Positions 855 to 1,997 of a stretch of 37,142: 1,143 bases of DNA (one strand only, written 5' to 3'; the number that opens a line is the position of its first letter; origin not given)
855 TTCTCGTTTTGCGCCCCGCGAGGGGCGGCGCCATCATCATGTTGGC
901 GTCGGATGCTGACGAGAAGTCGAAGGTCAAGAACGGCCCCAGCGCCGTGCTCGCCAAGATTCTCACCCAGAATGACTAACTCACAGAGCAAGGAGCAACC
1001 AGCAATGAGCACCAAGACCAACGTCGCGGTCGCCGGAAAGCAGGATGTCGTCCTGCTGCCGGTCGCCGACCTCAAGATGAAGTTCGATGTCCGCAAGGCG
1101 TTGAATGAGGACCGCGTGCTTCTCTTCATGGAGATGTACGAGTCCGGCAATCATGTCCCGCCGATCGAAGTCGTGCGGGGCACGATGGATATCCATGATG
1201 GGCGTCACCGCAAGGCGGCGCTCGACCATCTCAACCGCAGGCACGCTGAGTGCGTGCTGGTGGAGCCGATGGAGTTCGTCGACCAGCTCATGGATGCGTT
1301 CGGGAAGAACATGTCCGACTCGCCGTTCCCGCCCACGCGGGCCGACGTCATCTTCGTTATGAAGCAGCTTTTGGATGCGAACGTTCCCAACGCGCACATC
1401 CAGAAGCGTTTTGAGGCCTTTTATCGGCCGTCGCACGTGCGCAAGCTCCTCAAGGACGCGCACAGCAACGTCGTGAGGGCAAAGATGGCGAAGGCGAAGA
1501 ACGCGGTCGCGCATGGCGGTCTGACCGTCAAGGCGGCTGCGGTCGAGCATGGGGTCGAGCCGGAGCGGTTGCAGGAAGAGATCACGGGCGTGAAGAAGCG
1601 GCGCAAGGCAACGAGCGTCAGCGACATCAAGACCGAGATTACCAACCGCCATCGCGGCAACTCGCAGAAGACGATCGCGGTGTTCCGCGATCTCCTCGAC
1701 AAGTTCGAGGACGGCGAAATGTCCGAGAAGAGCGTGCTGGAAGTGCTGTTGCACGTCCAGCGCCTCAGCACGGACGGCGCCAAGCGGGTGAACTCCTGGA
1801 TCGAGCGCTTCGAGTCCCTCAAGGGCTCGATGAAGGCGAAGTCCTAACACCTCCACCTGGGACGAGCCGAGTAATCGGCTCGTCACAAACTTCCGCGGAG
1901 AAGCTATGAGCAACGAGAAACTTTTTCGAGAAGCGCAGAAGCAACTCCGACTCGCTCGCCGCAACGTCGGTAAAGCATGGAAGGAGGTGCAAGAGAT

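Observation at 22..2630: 2.6-kb cassette bounded by 108-bp perfect inverted repeats, encoding a ParB/Srx-fold protein and three unknown small proteins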

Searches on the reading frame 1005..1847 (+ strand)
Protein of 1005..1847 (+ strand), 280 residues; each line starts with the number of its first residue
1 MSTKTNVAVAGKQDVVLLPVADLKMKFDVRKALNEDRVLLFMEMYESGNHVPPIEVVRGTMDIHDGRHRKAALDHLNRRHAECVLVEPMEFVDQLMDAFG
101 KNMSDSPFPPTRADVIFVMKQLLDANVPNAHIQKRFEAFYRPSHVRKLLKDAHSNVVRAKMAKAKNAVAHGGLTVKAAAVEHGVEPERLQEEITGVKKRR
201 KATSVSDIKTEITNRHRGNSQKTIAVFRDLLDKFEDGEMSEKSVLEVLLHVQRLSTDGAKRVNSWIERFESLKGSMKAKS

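Call 6: search_protein_families(library=pfam, proteins=[window:1005-1847:+], max_evalue=0.1)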
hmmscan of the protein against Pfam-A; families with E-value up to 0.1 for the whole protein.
window:1005-1847:+ (280 aa): 1 family
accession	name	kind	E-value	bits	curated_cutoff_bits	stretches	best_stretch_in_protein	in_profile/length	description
PF20707.3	bDLD2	-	0.0056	17.5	25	1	174-246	4-70/93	Bacterial Death-like domain 2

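Call 16: find_encoding_contigs(protein=window:1005-1847:+, flank=10000, max_places=10)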
Protein window:1005-1847:+ (280 aa): 10 contigs read that carry it; 8 places shown.
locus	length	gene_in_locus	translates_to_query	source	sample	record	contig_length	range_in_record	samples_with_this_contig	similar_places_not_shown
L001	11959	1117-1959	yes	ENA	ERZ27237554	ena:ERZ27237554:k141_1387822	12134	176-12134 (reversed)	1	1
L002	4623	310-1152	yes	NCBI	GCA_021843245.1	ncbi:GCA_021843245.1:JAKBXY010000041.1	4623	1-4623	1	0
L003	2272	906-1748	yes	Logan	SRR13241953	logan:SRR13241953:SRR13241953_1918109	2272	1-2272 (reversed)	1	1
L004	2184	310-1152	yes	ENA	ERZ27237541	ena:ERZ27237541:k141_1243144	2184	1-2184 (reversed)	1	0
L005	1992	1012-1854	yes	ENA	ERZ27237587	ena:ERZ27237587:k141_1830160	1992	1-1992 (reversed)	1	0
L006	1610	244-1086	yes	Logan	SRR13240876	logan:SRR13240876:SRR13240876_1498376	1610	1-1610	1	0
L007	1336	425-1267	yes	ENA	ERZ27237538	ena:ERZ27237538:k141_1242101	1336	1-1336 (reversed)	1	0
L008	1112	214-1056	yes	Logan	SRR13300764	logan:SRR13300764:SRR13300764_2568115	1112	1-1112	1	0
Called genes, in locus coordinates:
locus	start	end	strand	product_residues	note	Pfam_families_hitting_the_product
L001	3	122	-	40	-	?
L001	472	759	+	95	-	-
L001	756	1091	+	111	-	-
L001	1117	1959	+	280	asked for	-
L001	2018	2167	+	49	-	-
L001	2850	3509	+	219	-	PF01471:PG_binding_1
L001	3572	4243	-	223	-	-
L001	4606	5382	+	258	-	PF08032:SpoU_sub_bind (faint), PF00588:SpoU_methylase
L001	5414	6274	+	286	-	PF02272:DHHA1 (weak)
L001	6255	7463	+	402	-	PF00814:TsaD, PF22521:HypF_C_2 (weak)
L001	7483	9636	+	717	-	PF00133:tRNA-synt_1, PF09334:tRNA-synt_1g, PF00133:tRNA-synt_1, PF08264:Anticodon_1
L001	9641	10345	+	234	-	PF13367:PrsW-protease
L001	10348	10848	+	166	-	PF00011:HSP20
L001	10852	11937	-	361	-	PF11141:DUF2914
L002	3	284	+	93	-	?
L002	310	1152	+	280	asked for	-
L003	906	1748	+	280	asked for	-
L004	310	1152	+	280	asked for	-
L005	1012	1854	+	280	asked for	-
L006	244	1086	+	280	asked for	-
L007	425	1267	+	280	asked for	-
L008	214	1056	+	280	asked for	-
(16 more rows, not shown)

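Call 21: find_homologous_proteins(query=window:1005-1847:+)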
Query window:1005-1847:+ (280 aa): 32 proteins with E <= 0.001 among 912 candidates.
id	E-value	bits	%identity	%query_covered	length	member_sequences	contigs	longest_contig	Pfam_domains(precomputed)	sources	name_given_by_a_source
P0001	6.7e-179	611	100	100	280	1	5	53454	-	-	-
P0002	3.6e-161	553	90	99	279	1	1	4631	-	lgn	-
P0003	3.2e-159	546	87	99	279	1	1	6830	-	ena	-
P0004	2.0e-158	544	87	99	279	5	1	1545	-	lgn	-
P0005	1.8e-154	531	85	99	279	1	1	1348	-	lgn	-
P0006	3.7e-150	517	83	99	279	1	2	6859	-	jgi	jgi:hypothetical protein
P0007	1.1e-147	509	82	99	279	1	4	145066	-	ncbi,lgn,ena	-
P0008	4.1e-141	487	79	99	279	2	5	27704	-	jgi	jgi:hypothetical protein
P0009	9.2e-141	486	76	99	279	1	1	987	-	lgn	-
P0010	1.7e-139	482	78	99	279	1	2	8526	-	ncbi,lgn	-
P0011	3.8e-139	481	77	99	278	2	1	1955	-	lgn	-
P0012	3.0e-134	465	72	100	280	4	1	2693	-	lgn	-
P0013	5.9e-129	447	73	99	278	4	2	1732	-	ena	-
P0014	2.2e-127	442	73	99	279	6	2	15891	-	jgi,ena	-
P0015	4.8e-127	441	72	95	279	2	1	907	-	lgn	-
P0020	2.5e-116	406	65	97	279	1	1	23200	-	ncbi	-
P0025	8.6e-98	345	58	95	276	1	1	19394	PF02195.27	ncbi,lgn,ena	-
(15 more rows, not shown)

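Call 22: find_encoding_contigs(protein=P0007, flank=10000, max_places=4)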
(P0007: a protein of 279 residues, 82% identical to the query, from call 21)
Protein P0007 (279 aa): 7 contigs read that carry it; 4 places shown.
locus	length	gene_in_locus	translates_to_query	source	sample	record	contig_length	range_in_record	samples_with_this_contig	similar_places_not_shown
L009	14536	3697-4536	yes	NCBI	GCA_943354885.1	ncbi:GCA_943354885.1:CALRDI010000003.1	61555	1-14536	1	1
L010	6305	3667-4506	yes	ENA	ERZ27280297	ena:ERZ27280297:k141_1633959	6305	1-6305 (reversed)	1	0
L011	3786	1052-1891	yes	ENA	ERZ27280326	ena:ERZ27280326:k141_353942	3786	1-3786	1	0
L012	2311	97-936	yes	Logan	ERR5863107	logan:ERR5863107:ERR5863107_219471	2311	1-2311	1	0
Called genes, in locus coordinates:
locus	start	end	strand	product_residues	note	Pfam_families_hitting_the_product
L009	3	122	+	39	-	?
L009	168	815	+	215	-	PF03167:UDG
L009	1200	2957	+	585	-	PF08439:Peptidase_M3_N, PF01432:Peptidase_M3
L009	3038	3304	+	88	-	-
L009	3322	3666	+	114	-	-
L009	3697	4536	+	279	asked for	-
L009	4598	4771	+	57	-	-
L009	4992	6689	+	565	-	PF01411:tRNA-synt_2c, PF07973:tRNA_SAD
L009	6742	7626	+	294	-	-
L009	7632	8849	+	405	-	-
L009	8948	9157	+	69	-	PF01176:eIF-1a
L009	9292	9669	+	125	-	PF00416:Ribosomal_S13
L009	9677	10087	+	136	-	PF00411:Ribosomal_S11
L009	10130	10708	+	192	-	PF00163:Ribosomal_S4, PF01479:S4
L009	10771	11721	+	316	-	PF01193:RNA_pol_L, PF01000:RNA_pol_A_bac, PF03118:RNA_pol_A_CTD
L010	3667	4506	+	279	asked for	-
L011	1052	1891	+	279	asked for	-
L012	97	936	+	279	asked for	-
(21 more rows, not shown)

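Call 23: find_encoding_contigs(protein=P0008, flank=10000, max_places=4)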
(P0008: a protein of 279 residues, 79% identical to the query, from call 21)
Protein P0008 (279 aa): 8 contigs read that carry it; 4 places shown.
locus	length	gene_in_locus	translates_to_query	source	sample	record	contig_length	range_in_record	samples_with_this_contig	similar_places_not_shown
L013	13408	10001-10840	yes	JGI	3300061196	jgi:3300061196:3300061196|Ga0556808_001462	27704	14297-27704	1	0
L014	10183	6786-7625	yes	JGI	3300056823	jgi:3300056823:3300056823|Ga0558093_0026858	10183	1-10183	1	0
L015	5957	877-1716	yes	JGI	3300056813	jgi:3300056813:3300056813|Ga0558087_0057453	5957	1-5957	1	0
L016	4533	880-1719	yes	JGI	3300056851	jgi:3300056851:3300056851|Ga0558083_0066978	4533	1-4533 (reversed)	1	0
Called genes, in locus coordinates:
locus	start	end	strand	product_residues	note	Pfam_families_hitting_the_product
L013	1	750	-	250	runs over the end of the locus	PF20582:UPF0758_N, PF04002:RadC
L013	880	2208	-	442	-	PF01566:Nramp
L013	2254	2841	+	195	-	PF09335:VTT_dom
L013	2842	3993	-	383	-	-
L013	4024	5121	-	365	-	PF02388:FemAB (weak), PF13480:Acetyltransf_6, PF02388:FemAB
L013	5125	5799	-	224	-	PF02643:DUF192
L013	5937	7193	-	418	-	PF00070:Pyr_redox (faint), PF00890:FAD_binding_2, PF01266:DAO (faint), PF01494:FAD_binding_3 (faint), PF03486:HI0933_like, PF12831:FAD_oxidored, PF13450:NAD_binding_8 (weak), PF22780:HI0933_like_1st, +2 more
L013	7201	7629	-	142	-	PF19545:DUF6069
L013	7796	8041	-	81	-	PF13376:OmdA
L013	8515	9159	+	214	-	-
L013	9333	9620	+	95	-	-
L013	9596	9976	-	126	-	-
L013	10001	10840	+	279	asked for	-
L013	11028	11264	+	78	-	-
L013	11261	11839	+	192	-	PF04492:Phage_rep_O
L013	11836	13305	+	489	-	PF00239:Resolvase, PF07508:Recombinase, PF13408:Zn_ribbon_recom (weak)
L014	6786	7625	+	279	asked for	-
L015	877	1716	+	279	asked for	-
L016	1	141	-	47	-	?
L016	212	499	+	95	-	-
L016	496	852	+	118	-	-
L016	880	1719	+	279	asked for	-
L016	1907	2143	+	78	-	-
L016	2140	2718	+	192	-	PF04492:Phage_rep_O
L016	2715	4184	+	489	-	PF00239:Resolvase, PF07508:Recombinase, PF13408:Zn_ribbon_recom (weak)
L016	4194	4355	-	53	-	-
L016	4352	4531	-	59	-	?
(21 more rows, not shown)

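Call 24: find_encoding_contigs(protein=P0020, flank=10000, max_places=3)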
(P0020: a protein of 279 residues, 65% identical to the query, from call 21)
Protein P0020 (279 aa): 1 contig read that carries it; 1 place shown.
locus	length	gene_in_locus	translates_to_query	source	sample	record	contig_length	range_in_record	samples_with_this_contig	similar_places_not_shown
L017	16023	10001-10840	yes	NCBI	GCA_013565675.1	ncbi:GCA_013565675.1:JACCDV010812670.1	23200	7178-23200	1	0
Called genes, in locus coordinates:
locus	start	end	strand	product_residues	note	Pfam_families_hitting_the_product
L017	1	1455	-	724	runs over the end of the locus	-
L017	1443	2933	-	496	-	-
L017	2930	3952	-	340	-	-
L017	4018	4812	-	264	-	PF00398:RrnaAD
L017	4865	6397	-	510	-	PF13541:ChlI, PF00158:Sigma54_activat (faint), PF01078:Mg_chelatase, PF07728:AAA_5, PF00493:MCM (weak), PF13335:Mg_chelatase_C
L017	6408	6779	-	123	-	PF01258:zf-dskA_traR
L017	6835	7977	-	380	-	-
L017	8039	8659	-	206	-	PF01936:NYN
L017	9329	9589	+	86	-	-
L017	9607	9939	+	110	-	-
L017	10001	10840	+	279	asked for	-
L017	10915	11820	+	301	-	PF02899:Phage_int_SAM_1, PF13495:Phage_int_SAM_4 (faint), PF00589:Phage_integrase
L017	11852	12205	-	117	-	-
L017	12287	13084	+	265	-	PF03372:Exo_endo_phos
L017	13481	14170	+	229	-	PF00293:NUDIX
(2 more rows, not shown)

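Call 25: find_encoding_contigs(protein=P0025, flank=10000, max_places=3)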
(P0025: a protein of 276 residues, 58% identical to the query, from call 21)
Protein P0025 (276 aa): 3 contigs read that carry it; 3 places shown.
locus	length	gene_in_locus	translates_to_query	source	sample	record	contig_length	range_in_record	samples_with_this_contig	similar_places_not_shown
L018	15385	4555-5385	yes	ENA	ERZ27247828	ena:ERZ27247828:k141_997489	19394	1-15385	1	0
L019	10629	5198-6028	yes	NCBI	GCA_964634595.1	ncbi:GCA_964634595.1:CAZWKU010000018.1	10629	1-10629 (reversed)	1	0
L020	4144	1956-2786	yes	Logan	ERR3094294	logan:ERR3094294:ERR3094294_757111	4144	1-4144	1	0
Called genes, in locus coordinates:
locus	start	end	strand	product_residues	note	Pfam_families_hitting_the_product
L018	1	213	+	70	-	?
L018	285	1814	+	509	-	PF12072:RNase_Y_N, PF00013:KH_1 (weak), PF08668:HDOD (faint), PF01966:HD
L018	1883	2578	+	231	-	-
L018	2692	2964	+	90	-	PF00216:Bac_DNA_binding, PF18291:HU-HIG (weak)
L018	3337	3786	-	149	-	-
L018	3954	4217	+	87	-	-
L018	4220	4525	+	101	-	-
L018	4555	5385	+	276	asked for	PF02195:ParB_N (weak)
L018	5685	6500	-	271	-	PF00487:FA_desaturase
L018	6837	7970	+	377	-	PF00089:Trypsin, PF13365:Trypsin_2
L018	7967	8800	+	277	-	PF13387:Lnb_N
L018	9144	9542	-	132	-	PF02021:UPF0102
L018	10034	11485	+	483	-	PF01743:PolyA_pol, PF12627:PolyA_pol_RNAbd, PF01966:HD, PF13735:tRNA_NucTran2_2 (weak)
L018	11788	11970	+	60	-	-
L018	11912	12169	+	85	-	-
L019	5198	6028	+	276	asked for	PF02195:ParB_N (weak)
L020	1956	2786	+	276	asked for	PF02195:ParB_N (weak)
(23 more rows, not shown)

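Call 31: find_related_loci(query=A1, collection=genome_contigs, flank=8000)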
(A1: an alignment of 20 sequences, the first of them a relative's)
Query A1 (280 aa) in genome_contigs; peptide patterns used: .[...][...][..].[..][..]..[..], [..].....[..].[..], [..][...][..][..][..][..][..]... (x = any residue, [..] = any of these).
161 stretches matched a pattern; 11 encode a relative of the query (tblastn E <= 1e-3); 11 distinct loci.
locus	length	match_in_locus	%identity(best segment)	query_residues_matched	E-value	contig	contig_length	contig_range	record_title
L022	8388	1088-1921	78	3-280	1e-143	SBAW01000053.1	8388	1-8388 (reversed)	MAG: bacterium isolate Bin_17_1 Hy_contig8442, whole genome shotgun sequence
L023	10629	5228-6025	58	14-280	1e-106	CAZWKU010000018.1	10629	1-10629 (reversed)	MAG TPA_asm: uncultured Candidatus Saccharibacteria bacterium isolate ERP113451_co3_431 genome assembly, contig: NODE_52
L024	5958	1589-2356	38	16-271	6e-58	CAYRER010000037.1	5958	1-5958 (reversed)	MAG TPA_asm: uncultured Candidatus Saccharibacteria bacterium isolate SRP323723_co1_135 genome assembly, contig: NODE_11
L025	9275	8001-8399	62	148-280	2e-54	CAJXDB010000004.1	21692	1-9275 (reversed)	TPA_asm: uncultured bacterium isolate ERR599062_bin.104_MetaBAT_v2.12.1_MAG genome assembly, contig: NODE_1923_length_21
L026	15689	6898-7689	32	1-279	3e-38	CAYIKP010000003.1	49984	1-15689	MAG TPA_asm: uncultured Candidatus Saccharibacteria bacterium isolate ERP119705_co23_581 genome assembly, contig: NODE_3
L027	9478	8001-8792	33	1-279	1e-35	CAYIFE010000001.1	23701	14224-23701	MAG TPA_asm: uncultured Candidatus Saccharibacteria bacterium isolate ERP119705_co1_1103 genome assembly, contig: NODE_2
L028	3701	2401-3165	32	20-279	2e-32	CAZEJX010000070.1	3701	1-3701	MAG TPA_asm: uncultured Candidatus Saccharibacteria bacterium isolate SRP273308_co1_406 genome assembly, contig: NODE_58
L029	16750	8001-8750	29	4-274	2e-31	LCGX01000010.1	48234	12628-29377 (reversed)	MAG: Candidatus Nomurabacteria bacterium GW2011_GWF2_43_8 UW07_C0010, whole genome shotgun sequence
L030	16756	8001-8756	30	15-272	1e-28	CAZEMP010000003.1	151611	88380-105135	MAG TPA_asm: uncultured Candidatus Saccharibacteria bacterium isolate SRP178908_co1_101 genome assembly, contig: NODE_34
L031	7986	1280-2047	32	22-275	5e-28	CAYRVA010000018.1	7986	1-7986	MAG TPA_asm: uncultured Candidatus Saccharibacteria bacterium isolate SRP093762_co1_28 genome assembly, contig: NODE_505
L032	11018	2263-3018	27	22-270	2e-22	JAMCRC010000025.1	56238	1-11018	MAG: Patescibacteria group bacterium isolate FK_Sedi_A_Bin.289 NODE_951_length_56238_cov_2.76518, whole genome shotgun s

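Call 37: search_protein_families(library=phrogs, proteins=[window:1005-1847:+], max_evalue=0.01)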
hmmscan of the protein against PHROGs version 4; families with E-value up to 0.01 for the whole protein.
window:1005-1847:+ (280 aa): 3 families
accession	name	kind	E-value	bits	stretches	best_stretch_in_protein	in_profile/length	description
phrog_1033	-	DNA, RNA and nucleotide metabolism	8.8e-09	36.6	1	7-201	25-223/334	ParB-like partition protein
phrog_26754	-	DNA, RNA and nucleotide metabolism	1.1e-06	29.8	1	12-84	67-138/207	ParB-like partition nuclease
phrog_26588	-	DNA, RNA and nucleotide metabolism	0.00045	19.4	1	9-98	94-180/932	ParB-like partition nuclease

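Call 38: search_protein_families(library=ncbifam, proteins=[window:1005-1847:+], max_evalue=0.01)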
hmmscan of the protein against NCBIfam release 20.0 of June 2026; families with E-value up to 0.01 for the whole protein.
window:1005-1847:+ (280 aa): 0 families

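Call 40: find_related_loci(query=A1, collection=viral_contigs, flank=10000)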
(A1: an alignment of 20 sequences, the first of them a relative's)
Query A1 (280 aa) in viral_contigs; peptide patterns used: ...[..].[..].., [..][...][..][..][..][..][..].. (x = any residue, [..] = any of these).
105 stretches matched a pattern, but none encodes a relative of the query by tblastn (E <= 1e-3).

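Call 45: find_encoding_contigs(protein=P0003, flank=7000, max_places=3)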
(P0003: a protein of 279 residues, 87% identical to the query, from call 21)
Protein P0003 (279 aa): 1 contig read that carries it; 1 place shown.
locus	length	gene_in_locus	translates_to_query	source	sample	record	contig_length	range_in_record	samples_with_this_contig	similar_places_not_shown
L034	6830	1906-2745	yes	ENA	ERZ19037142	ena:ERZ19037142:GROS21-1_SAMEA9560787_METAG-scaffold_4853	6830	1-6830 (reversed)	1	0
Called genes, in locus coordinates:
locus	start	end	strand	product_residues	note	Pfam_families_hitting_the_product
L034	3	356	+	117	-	?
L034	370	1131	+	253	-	PF00557:Peptidase_M24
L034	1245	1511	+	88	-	-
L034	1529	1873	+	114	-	-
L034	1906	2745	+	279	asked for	-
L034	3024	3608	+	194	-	PF00334:NDK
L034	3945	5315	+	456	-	PF00753:Lactamase_B, PF16661:Lactamase_B_6 (weak), PF10996:Beta-Casp, PF07521:RMMBL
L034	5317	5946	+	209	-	PF18306:LDcluster4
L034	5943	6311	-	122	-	PF00453:Ribosomal_L20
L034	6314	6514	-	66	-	PF01632:Ribosomal_L35p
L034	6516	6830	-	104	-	?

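Call 46: find_encoding_contigs(protein=P0002, flank=7000, max_places=3)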
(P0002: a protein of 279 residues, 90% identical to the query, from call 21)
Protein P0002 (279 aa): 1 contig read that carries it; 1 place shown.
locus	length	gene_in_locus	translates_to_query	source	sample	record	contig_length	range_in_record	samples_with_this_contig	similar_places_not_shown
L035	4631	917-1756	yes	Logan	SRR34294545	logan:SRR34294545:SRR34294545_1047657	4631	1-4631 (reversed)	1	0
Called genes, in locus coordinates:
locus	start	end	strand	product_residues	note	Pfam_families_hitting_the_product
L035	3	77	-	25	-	?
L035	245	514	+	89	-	-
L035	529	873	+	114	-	-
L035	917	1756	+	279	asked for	-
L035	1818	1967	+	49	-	-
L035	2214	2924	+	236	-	PF13023:HD_3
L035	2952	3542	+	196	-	PF00186:DHFR_1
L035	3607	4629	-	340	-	?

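Call 47: find_encoding_contigs(protein=P0006, flank=7000, max_places=3)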
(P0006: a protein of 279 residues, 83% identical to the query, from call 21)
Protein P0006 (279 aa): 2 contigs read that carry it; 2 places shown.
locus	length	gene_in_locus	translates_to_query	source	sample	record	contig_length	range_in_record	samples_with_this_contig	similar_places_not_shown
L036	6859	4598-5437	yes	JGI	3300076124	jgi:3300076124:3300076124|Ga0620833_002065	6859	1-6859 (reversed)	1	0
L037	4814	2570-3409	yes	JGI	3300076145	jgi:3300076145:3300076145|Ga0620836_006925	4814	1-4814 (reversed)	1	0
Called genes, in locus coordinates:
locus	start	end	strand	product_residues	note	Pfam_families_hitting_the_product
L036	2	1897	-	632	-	?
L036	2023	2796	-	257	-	PF03372:Exo_endo_phos, PF14529:Exo_endo_phos_2 (weak)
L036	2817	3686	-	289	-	PF02481:DNA_processg_A, PF17782:WHD_DprA (weak)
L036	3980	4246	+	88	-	-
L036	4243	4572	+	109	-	-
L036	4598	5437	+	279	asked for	-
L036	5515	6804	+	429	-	PF02403:Seryl_tRNA_N, PF00587:tRNA-synt_2b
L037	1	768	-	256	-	?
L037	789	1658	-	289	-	PF02481:DNA_processg_A, PF17782:WHD_DprA (weak)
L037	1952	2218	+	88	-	-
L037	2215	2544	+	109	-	-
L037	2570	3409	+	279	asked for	-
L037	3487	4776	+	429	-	PF02403:Seryl_tRNA_N, PF00587:tRNA-synt_2b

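Call 48: predict_structure(alignment_id=A1)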
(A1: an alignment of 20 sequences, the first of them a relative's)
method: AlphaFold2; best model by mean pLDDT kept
length: 280 residues; sequences in the alignment: 20
mean_pLDDT: 83.9   pTM: 0.60
mean pLDDT of the five models: 83.9, 83.6, 83.5, 82.9, 81.8
residues with pLDDT >= 90: 86; 70-90: 163; 50-70: 26; < 50: 5
segments of 3 or more residues with pLDDT < 50: 1-5
pLDDT, mean of each block of 10 residues (from residue 1): 50 80 88 89 91 89 90 92 90 90 78 92 92 92 92 91 87 86 85 67 72 75 83 82 87 86 85 68
secondary structure, 60 per line:
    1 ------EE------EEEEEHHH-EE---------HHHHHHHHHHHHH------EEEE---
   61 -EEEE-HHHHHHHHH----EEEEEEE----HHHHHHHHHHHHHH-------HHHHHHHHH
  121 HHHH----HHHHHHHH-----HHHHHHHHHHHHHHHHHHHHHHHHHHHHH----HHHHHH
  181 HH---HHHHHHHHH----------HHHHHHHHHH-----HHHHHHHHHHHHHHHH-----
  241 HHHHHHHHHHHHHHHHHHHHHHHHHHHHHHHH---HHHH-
elements in order: E15-19 H35-47 E54-57 E62-65 H67-75 E80-86 H91-104 H112-124 H129-136 H142-170 H175-182 H186-194 H205-214 H220-235 H241-272 H276-279

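Call 49: search_protein_families(library=padloc, proteins=[window:1005-1847:+], max_evalue=0.1)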
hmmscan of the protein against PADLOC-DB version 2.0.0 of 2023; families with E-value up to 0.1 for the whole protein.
window:1005-1847:+ (280 aa): 0 families
